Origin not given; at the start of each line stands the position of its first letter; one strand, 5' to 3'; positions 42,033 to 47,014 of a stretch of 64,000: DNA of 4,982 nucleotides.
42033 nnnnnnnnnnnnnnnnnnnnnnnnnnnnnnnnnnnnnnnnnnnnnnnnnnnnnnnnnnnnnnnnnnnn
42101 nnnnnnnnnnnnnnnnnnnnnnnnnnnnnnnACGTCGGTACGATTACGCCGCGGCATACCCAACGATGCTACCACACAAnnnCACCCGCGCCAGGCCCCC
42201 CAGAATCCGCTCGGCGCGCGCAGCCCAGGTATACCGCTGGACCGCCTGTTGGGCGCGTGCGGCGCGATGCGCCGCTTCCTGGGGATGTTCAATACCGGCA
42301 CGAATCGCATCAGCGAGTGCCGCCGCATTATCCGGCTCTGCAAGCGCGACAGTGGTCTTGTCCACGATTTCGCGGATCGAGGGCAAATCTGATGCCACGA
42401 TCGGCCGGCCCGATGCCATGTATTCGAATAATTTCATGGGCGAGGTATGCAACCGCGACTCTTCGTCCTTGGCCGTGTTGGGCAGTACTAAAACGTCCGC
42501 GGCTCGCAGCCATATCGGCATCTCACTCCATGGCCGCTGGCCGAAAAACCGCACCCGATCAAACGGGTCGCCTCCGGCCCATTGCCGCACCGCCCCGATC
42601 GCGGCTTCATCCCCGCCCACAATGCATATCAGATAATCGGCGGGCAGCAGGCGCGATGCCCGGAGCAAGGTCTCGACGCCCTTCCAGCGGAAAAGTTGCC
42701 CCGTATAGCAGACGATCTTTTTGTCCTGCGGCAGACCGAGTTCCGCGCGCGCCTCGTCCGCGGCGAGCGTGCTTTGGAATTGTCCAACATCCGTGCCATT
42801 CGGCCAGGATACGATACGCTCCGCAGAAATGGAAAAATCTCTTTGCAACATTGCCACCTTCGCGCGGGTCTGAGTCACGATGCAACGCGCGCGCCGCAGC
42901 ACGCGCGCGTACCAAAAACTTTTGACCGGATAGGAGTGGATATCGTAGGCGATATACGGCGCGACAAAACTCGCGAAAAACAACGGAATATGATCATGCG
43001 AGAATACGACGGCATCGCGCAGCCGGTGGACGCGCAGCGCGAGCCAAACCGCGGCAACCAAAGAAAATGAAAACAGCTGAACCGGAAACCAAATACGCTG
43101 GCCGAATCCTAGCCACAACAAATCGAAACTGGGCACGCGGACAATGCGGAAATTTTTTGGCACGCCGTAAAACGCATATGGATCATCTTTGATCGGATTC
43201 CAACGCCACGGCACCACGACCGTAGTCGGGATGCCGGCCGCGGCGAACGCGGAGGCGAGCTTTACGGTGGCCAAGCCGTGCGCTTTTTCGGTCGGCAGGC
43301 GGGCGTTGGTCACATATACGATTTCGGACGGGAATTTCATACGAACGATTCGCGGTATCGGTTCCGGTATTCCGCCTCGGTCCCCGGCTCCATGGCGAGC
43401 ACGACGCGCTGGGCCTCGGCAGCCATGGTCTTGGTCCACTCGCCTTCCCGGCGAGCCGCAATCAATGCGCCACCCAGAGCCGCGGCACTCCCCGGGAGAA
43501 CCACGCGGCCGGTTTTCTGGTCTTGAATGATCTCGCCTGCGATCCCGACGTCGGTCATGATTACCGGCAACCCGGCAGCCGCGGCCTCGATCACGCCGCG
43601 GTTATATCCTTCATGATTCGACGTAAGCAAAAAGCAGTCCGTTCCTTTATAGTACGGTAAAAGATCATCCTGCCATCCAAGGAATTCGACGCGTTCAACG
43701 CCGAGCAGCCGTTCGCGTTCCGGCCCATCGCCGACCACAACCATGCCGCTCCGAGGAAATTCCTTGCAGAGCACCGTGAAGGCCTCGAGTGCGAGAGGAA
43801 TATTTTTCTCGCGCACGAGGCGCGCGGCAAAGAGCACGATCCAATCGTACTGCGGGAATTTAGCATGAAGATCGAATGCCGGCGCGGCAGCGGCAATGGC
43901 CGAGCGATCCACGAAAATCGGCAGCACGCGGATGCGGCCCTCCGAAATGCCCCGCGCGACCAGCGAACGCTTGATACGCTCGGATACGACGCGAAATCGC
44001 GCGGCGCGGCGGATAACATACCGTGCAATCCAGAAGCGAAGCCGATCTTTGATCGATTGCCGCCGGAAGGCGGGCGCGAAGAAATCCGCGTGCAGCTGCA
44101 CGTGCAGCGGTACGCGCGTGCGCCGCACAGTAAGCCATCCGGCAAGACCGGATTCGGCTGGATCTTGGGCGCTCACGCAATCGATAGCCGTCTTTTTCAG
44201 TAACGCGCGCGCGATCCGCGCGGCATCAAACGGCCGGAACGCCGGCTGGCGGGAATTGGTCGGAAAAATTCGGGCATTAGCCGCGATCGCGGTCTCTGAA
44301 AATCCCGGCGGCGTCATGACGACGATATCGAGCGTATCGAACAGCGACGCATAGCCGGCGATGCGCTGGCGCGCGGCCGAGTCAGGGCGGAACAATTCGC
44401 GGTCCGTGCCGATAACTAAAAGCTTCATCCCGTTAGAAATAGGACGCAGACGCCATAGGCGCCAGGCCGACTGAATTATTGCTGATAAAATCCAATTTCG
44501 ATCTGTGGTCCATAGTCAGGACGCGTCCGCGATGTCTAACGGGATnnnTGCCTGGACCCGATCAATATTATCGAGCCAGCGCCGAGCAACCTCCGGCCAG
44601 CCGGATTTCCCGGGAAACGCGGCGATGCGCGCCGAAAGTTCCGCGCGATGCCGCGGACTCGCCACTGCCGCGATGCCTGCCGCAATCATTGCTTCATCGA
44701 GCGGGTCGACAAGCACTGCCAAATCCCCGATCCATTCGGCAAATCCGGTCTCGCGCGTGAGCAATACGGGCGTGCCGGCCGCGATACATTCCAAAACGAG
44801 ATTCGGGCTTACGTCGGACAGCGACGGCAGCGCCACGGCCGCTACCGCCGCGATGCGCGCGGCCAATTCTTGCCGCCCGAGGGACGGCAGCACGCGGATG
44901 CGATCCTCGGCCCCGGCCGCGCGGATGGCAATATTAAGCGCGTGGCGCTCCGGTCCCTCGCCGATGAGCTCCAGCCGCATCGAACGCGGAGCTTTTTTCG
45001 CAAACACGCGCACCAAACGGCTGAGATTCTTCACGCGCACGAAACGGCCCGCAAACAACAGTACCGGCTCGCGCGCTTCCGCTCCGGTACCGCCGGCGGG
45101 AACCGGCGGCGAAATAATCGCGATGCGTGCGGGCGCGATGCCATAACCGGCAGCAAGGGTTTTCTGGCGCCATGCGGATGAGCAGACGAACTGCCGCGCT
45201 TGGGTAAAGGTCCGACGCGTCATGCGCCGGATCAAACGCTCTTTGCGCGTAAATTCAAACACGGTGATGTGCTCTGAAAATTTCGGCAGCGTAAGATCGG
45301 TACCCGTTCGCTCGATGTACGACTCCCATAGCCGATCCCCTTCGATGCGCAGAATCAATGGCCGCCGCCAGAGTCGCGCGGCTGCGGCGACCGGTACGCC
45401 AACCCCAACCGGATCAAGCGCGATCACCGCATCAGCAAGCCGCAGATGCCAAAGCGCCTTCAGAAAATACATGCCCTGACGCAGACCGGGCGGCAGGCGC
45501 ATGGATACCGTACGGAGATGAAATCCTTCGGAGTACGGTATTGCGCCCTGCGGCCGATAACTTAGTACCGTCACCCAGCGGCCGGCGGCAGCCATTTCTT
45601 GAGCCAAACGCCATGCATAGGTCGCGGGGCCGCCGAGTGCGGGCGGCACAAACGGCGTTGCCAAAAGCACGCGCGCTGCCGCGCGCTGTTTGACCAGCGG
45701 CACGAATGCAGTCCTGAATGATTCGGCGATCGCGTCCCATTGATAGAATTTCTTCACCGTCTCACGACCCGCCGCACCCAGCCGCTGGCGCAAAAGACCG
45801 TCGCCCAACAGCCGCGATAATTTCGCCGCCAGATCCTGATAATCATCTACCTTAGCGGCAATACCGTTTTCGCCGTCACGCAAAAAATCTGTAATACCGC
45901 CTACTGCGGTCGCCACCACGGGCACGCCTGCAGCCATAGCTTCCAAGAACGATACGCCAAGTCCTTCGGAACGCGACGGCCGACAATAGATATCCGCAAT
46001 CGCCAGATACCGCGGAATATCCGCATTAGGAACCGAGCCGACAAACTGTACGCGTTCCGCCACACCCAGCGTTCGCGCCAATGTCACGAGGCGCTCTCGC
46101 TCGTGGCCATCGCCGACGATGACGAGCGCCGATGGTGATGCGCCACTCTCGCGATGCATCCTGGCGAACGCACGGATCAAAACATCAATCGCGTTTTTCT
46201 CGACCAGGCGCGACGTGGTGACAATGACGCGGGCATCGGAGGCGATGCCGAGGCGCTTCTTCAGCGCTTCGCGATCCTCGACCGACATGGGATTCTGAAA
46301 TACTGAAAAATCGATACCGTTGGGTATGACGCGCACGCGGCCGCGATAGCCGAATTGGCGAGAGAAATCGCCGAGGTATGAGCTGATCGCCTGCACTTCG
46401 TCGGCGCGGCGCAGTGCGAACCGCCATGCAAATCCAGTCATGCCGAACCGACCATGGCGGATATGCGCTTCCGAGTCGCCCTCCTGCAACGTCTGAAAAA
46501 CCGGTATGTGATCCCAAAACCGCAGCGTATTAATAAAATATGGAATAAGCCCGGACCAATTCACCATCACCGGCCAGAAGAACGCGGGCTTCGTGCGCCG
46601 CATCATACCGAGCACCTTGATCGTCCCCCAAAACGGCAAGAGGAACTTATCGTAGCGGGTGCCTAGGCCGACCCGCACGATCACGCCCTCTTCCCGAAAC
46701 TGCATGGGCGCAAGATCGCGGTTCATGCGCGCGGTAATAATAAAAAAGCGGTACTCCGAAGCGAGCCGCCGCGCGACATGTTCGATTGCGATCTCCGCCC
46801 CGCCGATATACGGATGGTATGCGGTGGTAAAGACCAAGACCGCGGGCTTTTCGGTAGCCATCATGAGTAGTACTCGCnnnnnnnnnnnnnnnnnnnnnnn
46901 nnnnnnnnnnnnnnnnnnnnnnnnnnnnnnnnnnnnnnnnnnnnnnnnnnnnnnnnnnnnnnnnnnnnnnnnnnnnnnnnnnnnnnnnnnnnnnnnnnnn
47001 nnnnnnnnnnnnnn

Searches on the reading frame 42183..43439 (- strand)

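Call 9: search_protein_families(library=pfam, proteins=[window:42183-43439:-])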
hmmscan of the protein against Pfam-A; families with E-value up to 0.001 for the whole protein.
window:42183-43439:- (419 aa): 4 families
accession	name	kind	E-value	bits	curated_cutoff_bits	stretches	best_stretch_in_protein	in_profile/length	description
PF13692.12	Glyco_trans_1_4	-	1.6e-22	80.8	27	1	241-381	2-138/142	Glycosyl transferases group 1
PF00534.26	Glycos_transf_1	-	8.7e-22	77.9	26.4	1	228-396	3-169/172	Glycosyl transferases group 1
PF13524.12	Glyco_trans_1_2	-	3.8e-12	46.8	25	1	277-413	22-143/144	Glycosyl transferase-like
PF13439.12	Glyco_transf_4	-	2.4e-08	34.6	28.5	1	59-218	9-168/170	Glycosyltransferase Family 4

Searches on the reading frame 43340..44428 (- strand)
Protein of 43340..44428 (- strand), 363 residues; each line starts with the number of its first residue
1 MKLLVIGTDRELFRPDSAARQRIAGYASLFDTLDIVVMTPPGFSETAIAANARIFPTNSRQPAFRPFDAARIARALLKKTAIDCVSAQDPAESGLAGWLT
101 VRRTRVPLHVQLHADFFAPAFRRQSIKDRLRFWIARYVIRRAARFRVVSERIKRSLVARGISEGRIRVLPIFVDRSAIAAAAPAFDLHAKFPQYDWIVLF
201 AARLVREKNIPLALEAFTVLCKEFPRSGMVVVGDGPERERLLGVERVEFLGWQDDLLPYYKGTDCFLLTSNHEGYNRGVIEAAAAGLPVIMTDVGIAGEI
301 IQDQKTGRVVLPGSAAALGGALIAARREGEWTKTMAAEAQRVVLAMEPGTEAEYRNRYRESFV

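Call 9: search_protein_families(library=pfam, proteins=[window:43340-44428:-])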
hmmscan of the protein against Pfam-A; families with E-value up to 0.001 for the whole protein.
window:43340-44428:- (363 aa): 5 families
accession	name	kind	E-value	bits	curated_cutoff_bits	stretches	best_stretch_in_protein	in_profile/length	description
PF00534.26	Glycos_transf_1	-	5.5e-26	91.6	26.4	1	192-337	12-167/172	Glycosyl transferases group 1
PF13692.12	Glyco_trans_1_4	-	7.2e-26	91.6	27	1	197-323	3-137/142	Glycosyl transferases group 1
PF13439.12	Glyco_transf_4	-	3.4e-15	56.9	28.5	1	35-175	24-168/170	Glycosyltransferase Family 4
PF13579.12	Glyco_trans_4_4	-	2.9e-14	54.1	29.7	1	45-170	35-156/158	Glycosyl transferase 4-like domain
PF20706.3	GT4-conflict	-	0.00022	20.8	26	1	198-309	200-327/385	Family 4 Glycosyltransferase in conflict systems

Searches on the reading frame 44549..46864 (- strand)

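Call 9: search_protein_families(library=pfam, proteins=[window:44549-46864:-])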
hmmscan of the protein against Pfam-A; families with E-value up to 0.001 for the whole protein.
window:44549-46864:- (772 aa): 6 families
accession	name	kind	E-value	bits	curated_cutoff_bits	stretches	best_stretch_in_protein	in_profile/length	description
PF00534.26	Glycos_transf_1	-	2.7e-63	213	26.4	2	197-368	1-171/172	Glycosyl transferases group 1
PF13692.12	Glyco_trans_1_4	-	8.4e-56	188.6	27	2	212-355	2-142/142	Glycosyl transferases group 1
PF13439.12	Glyco_transf_4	-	2.7e-26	93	28.5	2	20-186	1-168/170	Glycosyltransferase Family 4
PF13579.12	Glyco_trans_4_4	-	1.2e-18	68.4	29.7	2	411-586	1-157/158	Glycosyl transferase 4-like domain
PF20706.3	GT4-conflict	-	4.6e-17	62.5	26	2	224-381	212-383/385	Family 4 Glycosyltransferase in conflict systems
PF13524.12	Glyco_trans_1_2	-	4.5e-16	59.5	25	1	247-383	17-142/144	Glycosyl transferase-like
